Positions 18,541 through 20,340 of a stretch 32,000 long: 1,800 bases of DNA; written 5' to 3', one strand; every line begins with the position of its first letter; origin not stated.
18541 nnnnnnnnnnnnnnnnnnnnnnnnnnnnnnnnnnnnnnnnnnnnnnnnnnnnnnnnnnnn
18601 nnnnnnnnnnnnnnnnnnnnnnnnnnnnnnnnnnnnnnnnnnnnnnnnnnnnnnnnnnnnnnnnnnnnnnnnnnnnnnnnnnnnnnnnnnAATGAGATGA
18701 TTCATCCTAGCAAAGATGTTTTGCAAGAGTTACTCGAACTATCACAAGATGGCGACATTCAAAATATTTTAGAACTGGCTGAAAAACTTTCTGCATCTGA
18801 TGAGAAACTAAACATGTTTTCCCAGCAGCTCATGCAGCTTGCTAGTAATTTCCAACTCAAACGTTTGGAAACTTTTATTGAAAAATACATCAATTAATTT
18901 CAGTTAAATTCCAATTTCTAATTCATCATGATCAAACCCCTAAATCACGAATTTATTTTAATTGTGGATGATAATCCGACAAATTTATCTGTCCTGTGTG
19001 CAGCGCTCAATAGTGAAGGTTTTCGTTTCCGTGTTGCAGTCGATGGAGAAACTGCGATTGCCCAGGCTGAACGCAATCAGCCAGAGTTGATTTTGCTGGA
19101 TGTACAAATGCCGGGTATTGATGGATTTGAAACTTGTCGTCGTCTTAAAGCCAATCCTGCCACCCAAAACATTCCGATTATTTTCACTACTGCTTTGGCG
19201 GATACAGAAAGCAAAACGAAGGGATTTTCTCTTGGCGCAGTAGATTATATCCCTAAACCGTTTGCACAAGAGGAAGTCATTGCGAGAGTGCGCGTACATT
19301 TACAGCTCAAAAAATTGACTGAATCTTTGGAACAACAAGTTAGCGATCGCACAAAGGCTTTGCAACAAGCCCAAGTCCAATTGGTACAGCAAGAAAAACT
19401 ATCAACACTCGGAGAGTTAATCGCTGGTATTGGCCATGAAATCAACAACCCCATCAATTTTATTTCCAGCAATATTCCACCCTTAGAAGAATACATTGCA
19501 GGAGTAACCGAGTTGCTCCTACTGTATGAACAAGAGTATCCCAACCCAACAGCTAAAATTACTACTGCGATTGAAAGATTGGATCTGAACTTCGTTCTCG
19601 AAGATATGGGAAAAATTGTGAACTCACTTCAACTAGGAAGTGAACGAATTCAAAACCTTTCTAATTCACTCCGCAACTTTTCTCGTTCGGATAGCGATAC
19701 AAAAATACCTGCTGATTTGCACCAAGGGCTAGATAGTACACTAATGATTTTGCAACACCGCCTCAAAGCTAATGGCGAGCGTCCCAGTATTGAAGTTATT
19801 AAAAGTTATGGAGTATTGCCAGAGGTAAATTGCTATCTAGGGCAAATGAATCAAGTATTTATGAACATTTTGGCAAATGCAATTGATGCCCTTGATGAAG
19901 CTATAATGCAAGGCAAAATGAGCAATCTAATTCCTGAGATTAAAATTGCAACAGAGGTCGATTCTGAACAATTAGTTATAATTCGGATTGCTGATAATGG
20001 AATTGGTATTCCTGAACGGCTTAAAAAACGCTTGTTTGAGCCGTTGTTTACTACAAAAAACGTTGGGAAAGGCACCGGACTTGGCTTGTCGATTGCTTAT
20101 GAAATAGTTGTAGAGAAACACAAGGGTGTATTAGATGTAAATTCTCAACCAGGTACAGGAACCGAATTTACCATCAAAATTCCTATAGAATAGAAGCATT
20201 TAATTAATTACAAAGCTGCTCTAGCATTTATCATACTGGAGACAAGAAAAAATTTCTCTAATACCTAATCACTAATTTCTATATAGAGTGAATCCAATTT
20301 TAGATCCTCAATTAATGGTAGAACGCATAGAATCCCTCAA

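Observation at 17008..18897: Hybrid histidine kinase whose membrane sensor aligns with the plant ethylene-binding domain, copper-ligand Cys/His intact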

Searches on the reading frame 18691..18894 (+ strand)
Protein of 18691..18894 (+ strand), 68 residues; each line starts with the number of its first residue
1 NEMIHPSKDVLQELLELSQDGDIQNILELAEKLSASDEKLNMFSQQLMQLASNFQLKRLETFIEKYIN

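Call 44: search_solved_structures(query=A2, max_evalue=10, show_alignments=2)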
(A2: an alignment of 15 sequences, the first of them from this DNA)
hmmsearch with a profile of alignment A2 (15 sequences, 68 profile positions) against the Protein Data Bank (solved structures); distinct sequences matched with E-value up to 10: 10.
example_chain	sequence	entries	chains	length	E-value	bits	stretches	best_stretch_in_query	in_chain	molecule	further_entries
2xbq_A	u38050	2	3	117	0.078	16.6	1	10-31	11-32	THIOREDOXIN | THIOREDOXINN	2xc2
2xbi_A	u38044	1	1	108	0.14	15.7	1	11-31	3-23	THIOREDOXIN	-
9viw_A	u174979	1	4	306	0.66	13.6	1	36-64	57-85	Bacterioferritin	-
8p49_A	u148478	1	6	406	0.68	13.6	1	5-28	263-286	Q8U0N8 protein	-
6k5x_A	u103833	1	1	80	0.76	13.4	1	15-40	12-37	UPF0335 protein CCNA_03428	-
8a3k_UNK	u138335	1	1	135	0.87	13.2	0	26-65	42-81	sc-apCC-4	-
9c6o_A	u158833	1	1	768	1.1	12.9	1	28-59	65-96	Pteronotus davyi ACE2 ectodomain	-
5a3j_A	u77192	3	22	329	1.5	12.5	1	4-38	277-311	PUTATIVE QUINONE-OXIDOREDUCTASE HOMOLOG, CHLOROPLASTIC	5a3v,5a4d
7zr2_A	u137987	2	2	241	2.3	11.9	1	28-60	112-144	Spike protein S2',Chimeric protein mimic of SARS-CoV-2 Spike HR1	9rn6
8fy4_A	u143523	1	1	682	9.4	9.9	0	39-68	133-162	CCR4-NOT transcription complex subunit 1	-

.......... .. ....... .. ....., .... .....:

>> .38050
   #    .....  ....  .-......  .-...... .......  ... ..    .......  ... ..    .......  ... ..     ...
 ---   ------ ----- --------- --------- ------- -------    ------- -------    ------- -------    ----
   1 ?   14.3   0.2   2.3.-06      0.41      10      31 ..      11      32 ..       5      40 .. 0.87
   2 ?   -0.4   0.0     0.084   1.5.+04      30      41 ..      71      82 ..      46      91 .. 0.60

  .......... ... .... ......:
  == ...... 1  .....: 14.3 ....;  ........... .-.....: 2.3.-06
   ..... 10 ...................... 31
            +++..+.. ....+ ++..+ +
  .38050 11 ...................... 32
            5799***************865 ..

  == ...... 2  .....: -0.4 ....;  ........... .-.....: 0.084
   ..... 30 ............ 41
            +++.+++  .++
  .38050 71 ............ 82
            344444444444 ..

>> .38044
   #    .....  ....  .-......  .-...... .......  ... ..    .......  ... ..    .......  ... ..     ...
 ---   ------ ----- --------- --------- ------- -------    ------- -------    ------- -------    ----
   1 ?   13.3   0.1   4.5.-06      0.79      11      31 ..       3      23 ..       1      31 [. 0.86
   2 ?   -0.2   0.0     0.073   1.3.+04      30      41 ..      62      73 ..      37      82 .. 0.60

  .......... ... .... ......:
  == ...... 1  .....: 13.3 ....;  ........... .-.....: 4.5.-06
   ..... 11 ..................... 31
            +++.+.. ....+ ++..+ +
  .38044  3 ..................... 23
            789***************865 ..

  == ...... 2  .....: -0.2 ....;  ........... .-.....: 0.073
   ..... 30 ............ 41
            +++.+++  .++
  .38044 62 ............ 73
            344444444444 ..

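Call 88: search_protein_families(library=pfam, alignment_id=A2, max_evalue=10)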
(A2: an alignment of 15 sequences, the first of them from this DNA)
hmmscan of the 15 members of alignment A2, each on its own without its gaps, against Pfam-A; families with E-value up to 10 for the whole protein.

A. member 1, seq(68 aa): 5 families
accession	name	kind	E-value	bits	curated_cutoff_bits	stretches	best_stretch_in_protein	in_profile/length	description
PF15619.11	Lebercilin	-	0.0025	17.8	34.3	1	2-57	95-150/193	Ciliary protein causing Leber congenital amaurosis disease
PF24622.1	TMP_4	-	0.034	14.7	27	1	24-52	20-48/77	Tape measure protein domain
PF23326.1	UBL_UBAC1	-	0.054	13.8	27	1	19-61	30-73/109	UBAC1 UBL-like domain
PF06864.17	PAP_PilO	-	0.095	12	26.7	1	16-60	296-340/419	Pilin accessory protein (PilO)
PF14257.11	DUF4349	-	0.17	11.6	27.7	1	8-59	101-150/213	Domain of unknown function (DUF4349)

B. families by the number of members that match (of 15 scanned): 29 families (the first 25 are shown)
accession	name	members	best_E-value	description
PF19964.5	EAD11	6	0.00079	Effector-associated domain 11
PF15619.11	Lebercilin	5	0.0025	Ciliary protein causing Leber congenital amaurosis disease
PF21433.2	M3K_C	4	0.01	Mevalonate-3-kinase, C-terminal domain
PF25792.1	BREX_BrxC_helical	2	0.0087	BREX ATP-binding protein BrxC alpha helical domain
PF24622.1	TMP_4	2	0.022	Tape measure protein domain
PF11488.14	Lge1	2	0.04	Transcriptional regulatory protein LGE1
PF00564.30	PB1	2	0.064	PB1 domain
PF25399.1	DeaD_dimer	2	0.087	RNA helicase DeaD dimerization domain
PF02607.22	B12-binding_2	2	0.089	B12 binding domain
PF06864.17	PAP_PilO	2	0.095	Pilin accessory protein (PilO)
PF16418.11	CNOT1_HEAT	1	0.0044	CCR4-NOT transcription complex subunit 1 HEAT repeat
PF13456.12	RVT_3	1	0.008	Reverse transcriptase-like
PF19514.5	MobC_2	1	0.019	MobC-like protein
PF01895.24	PhoU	1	0.021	PhoU domain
PF10971.13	DUF2773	1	0.034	Protein of unknown function (DUF2773)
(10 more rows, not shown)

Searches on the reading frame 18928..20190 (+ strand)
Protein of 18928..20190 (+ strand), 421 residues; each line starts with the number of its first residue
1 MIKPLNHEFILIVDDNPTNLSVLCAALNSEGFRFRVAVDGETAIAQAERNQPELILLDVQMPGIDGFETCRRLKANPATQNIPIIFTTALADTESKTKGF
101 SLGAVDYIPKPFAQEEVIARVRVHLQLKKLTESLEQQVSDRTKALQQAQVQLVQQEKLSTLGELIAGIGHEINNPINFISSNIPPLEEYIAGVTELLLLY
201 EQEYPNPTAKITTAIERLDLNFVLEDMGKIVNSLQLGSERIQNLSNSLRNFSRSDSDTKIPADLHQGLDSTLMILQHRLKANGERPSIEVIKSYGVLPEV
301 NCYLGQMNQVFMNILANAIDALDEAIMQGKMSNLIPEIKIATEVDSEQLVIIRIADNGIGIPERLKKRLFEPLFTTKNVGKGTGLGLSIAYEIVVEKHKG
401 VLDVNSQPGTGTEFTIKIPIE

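Call 3: search_protein_families(library=pfam, proteins=[window:18928-20190:+], max_evalue=0.01)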
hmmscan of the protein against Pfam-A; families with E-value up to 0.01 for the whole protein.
window:18928-20190:+ (421 aa): 5 families
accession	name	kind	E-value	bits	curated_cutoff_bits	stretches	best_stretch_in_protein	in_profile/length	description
PF00072.30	Response_reg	-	2.2e-29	102.3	30.2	1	10-122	1-111/111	Response regulator receiver domain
PF02518.31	HATPase_c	-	2.1e-23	83.3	26.4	1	307-420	6-109/111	Histidine kinase-, DNA gyrase B-, and HSP90-like ATPase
PF00512.31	HisKA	-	1.5e-05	25.4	26.9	1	161-256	2-65/66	His Kinase A (phospho-acceptor) domain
PF14501.12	HATPase_c_5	-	6.6e-05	23.2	22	1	308-409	7-93/102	GHKL domain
PF23198.2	PDE8A_N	-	0.00052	20.4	29.6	1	14-98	17-102/147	PDE8A-like, N-terminal domain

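Call 69: search_protein_families(library=ncbifam, proteins=[window:18928-20190:+], max_evalue=0.00001)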
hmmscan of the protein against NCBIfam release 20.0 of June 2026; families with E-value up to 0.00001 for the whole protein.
window:18928-20190:+ (421 aa): 143 families (the best 25 are shown)
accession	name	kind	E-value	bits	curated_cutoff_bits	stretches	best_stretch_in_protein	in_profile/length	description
NF038348.1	T2SS_HK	subfamily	2.5e-65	221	450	1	142-420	308-573/574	histidine kinase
NF052574.1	HisKinEspCMyxo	equivalog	5.2e-47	160.5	1200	1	144-419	400-636/785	serine histidine kinase EspC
NF008468.0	PRK11360.1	equivalog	1.4e-42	145.9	646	2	238-420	441-608/616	two-component system sensor histidine kinase AtoS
NF047466.1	hybrid_RR_LvrB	exception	2e-41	142.4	500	2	227-420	187-376/377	hybrid histidine kinase/response regulator LvrB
NF007135.0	PRK09581.1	equivalog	1.7e-38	132.6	474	1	10-153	5-148/457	PleD family two-component system response regulator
NF052573.1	HisKinEspAMyxo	equivalog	2.4e-36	125.1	1400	1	145-418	368-609/755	serine histidine kinase EspA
NF008318.0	PRK11107.1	equivalog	1.2e-35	122.9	890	2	10-138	670-798/920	two-component sensor histidine kinase BarA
NF046026.1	HisKinCckACaul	equivalog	1.3e-35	122.7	1000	2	232-420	342-532/678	cell cycle histidine kinase CckA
NF010076.0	PRK13557.1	subfamily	2.3e-35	122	631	2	225-420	200-394/540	histidine kinase famiy protein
NF046020.1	HisKinCckABruc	equivalog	4.1e-35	120.9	1000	1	248-419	536-706/868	cell cycle histidine kinase CckA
NF011874.0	PRK15347.1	equivalog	8.2e-35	120.1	852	2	10-173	693-858/921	two component system sensor kinase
NF041880.1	EPS_EpsF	equivalog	2.3e-31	108.8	900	2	13-139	1-128/492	response regulator EpsF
NF047465.1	hybrid_HK_LvrA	exception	7.5e-31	106.9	1200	2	6-138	466-597/819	hybrid histidine kinase/response regulator LvrA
TIGR02956.1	TMAO_torS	equivalog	1.8e-30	105.8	676.5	2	263-420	538-682/967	TMAO reductase system sensor histidine kinase/response regulator TorS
NF008099.0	PRK10841.1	equivalog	2.5e-30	105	920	2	9-120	826-935/949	two-component system sensor histidine kinase RcsC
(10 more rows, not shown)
